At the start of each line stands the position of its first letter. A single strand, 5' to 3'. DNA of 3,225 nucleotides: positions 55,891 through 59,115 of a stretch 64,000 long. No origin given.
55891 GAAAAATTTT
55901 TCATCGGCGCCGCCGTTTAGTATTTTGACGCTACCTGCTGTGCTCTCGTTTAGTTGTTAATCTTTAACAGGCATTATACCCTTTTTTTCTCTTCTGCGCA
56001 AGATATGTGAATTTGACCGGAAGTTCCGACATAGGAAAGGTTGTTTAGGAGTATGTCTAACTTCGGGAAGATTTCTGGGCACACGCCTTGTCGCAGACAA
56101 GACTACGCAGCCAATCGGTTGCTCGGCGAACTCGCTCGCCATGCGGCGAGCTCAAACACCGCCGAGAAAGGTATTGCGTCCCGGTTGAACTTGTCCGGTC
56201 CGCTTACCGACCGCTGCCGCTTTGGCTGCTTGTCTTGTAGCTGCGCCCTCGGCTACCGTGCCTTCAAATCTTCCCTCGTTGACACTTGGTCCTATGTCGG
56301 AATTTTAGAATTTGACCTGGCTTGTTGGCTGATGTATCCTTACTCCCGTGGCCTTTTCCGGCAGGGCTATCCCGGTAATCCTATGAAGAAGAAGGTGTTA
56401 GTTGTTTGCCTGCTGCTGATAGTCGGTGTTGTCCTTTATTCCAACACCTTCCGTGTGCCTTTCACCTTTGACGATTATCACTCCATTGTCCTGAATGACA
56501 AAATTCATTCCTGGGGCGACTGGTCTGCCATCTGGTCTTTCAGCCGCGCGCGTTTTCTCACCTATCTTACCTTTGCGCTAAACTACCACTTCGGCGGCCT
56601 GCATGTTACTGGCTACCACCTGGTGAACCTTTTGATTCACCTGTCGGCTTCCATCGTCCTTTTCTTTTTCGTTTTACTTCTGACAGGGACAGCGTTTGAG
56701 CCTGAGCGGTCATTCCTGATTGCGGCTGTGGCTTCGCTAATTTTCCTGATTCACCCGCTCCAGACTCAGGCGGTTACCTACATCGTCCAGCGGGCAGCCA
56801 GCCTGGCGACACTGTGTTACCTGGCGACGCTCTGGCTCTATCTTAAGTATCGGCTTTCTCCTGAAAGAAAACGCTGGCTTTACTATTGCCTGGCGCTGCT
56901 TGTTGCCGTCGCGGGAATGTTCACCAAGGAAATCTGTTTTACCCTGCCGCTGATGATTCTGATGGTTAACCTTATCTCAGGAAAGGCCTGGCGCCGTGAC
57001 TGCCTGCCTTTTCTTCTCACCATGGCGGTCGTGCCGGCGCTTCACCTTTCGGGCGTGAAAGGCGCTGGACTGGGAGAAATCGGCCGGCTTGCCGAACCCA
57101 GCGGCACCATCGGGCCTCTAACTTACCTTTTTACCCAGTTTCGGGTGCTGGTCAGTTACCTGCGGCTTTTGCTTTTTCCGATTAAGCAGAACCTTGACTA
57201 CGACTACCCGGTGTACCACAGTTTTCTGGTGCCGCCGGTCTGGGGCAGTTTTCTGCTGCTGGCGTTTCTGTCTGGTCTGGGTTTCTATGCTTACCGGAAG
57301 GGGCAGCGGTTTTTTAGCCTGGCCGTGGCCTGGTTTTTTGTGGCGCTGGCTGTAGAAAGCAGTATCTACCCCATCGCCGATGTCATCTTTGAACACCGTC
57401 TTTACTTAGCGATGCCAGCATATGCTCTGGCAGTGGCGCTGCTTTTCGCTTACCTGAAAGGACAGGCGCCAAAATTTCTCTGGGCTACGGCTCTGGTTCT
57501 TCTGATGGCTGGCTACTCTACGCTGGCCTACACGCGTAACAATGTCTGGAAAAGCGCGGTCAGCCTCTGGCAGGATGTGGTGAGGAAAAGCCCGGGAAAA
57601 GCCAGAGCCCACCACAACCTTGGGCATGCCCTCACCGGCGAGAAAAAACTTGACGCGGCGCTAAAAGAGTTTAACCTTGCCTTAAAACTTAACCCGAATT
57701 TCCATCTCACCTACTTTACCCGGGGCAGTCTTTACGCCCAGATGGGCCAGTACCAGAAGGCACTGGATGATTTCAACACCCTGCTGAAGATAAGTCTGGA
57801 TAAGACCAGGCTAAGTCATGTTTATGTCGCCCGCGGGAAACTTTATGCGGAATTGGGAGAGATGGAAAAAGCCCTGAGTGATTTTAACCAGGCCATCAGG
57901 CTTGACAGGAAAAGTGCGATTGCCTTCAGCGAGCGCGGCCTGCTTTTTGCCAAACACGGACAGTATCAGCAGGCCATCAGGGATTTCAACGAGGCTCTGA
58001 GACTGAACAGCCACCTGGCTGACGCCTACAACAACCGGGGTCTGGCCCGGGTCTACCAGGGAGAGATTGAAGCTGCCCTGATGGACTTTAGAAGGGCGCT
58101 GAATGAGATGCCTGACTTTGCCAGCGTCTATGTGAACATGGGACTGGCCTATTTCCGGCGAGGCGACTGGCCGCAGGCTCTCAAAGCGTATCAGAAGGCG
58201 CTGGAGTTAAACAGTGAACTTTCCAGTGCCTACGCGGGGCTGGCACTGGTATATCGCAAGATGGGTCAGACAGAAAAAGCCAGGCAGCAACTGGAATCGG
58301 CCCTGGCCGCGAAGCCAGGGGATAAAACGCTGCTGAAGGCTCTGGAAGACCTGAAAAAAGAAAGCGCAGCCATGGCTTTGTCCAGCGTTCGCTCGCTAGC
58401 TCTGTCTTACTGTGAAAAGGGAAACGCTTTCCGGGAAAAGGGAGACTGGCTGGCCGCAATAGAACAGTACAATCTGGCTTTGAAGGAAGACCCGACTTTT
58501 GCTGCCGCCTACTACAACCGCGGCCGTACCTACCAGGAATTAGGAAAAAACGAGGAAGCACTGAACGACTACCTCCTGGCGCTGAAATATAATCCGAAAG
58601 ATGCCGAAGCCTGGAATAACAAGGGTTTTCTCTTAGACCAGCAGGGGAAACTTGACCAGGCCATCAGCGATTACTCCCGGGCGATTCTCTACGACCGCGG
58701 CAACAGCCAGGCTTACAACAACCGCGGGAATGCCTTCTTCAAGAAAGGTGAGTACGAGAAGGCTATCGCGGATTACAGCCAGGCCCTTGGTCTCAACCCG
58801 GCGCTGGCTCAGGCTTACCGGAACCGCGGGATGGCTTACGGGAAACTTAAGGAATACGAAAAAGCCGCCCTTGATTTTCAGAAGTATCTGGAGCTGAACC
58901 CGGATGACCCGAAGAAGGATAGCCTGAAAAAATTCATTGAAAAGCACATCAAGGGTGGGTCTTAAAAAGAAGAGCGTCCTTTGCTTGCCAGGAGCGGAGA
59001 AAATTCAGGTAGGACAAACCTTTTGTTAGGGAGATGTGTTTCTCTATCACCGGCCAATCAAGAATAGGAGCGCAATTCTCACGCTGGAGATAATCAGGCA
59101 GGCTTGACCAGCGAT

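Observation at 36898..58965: Candidate dedicated protein O-glycosylation (TMTC/PMT-like O-mannosylation-type) system wrapped around a 4515-aa giant secreted protein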

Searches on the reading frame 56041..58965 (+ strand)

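Call 3: search_protein_families(library=pfam, proteins=[window:56041-58965:+], max_evalue=0.01)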
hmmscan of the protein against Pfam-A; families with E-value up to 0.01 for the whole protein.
window:56041-58965:+ (974 aa): 32 families (the best 25 are shown)
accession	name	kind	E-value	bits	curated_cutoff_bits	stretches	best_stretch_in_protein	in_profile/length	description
PF00515.34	TPR_1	-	2e-90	293.7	27.8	12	890-920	2-32/34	Tetratricopeptide repeat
PF13414.12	TPR_11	-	3.7e-74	244.6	26.8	9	896-936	1-41/42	TPR repeat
PF07719.23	TPR_2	-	1e-72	234.8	27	11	694-725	1-32/34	Tetratricopeptide repeat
PF13181.12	TPR_8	-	1.9e-59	193.2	25.7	8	890-921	2-33/34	Tetratricopeptide repeat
PF13371.12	TPR_9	-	6.5e-49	164.3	35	6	900-964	6-70/73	Tetratricopeptide repeat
PF13431.12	TPR_17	-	1.1e-46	153.6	24.4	5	844-875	2-33/34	Tetratricopeptide repeat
PF13424.12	TPR_12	-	6.6e-44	148.4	30.1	6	693-757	2-74/77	Tetratricopeptide repeat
PF13432.12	TPR_16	-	2e-39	134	32.7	5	895-957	3-65/65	Tetratricopeptide repeat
PF14559.12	TPR_19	-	1.3e-26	93.2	25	3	705-768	2-64/68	Tetratricopeptide repeat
PF13428.12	TPR_14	-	5.8e-26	88.8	23.5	1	730-768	3-41/44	Tetratricopeptide repeat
PF13174.12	TPR_6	-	6.4e-18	64.5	26.3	0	697-722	3-28/33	Tetratricopeptide repeat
PF13374.12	TPR_10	-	1e-13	51.3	27.5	1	694-723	2-31/42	Tetratricopeptide repeat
PF13176.12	TPR_7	-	2e-11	43.4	27.9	0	697-725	2-30/36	Tetratricopeptide repeat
PF24575.1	TPR_Slam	-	1.9e-09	38.3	35.2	0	705-750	58-103/104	Surface lipoprotein assembly modifier, N-terminal TPR repeats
PF25063.1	ARM_TT21_C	-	5.6e-09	36.6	35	2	530-658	30-161/209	Tetratricopeptide repeat protein 21 C-terminal ARM domain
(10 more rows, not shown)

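Call 8: search_protein_families(library=ncbifam, proteins=[window:56383-58965:+], max_evalue=0.01)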
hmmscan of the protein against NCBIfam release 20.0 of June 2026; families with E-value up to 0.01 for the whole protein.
window:56383-58965:+ (860 aa): 40 families (the best 25 are shown)
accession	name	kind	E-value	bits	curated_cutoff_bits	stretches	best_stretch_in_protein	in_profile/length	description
TIGR02521.1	type_IV_pilW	equivalog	6.1e-49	166.7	154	5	579-649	30-100/234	type IV pilus biogenesis/stability protein PilW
NF040959.1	MamA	equivalog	4e-45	153.8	200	4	444-610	40-203/204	magnetosome protein MamA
TIGR02917.1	PEP_TPR_lipo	equivalog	6.4e-44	150.1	312.2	3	485-662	370-547/899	XrtA/PEP-CTERM system TPR-repeat protein PrsT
NF008391.2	PRK11189.1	equivalog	3.7e-41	141.6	250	5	467-567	54-154/297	lipoprotein NlpI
NF033762.1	social_mot_Tgl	equivalog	4e-41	141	225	3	684-841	42-202/252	social motility TPR repeat lipoprotein Tgl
NF002725.1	PRK02603.1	equivalog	8.6e-33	113.8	143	4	546-640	35-132/173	photosystem I assembly protein Ycf3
TIGR00990.1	3a0801s09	subfamily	3e-30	105.4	757.25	4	507-635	326-454/615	mitochondrial import receptor subunit TOM70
TIGR02552.1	LcrH_SycD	equivalog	4.4e-27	94.5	104.8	4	736-855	13-132/136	SycD/LcrH family type III secretion system chaperone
NF047507.1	TPR_BatC_Lepto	exception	1.4e-26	93.3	175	3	518-616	30-132/214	TPR repeat-containing protein BatC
NF033758.1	gliding_GltE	equivalog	9.6e-26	90.7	225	5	533-655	73-195/411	adventurous gliding motility TPR repeat lipoprotein GltE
NF033920.0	C39_PA2778_fam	equivalog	9.9e-22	77.6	150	2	560-645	170-255/255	PA2778 family cysteine peptidase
NF047558.1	TPR_END_plus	domain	5.7e-21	74.2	32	0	616-658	1-43/56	TPR end-of-group domain-containing protein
NF047371.1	FlcA_CTERM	equivalog_domain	7.9e-19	67.6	300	3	521-641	408-534/646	periplasmic flagellar collar protein FlcA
NF008520.0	PRK11447.1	equivalog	1.9e-16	59.1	858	2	550-613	273-336/1157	cellulose synthase complex outer membrane protein BcsC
TIGR04510.1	mod_pep_cyc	subfamily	9.5e-16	57.5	400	3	483-642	403-564/814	putative peptide modification system cyclase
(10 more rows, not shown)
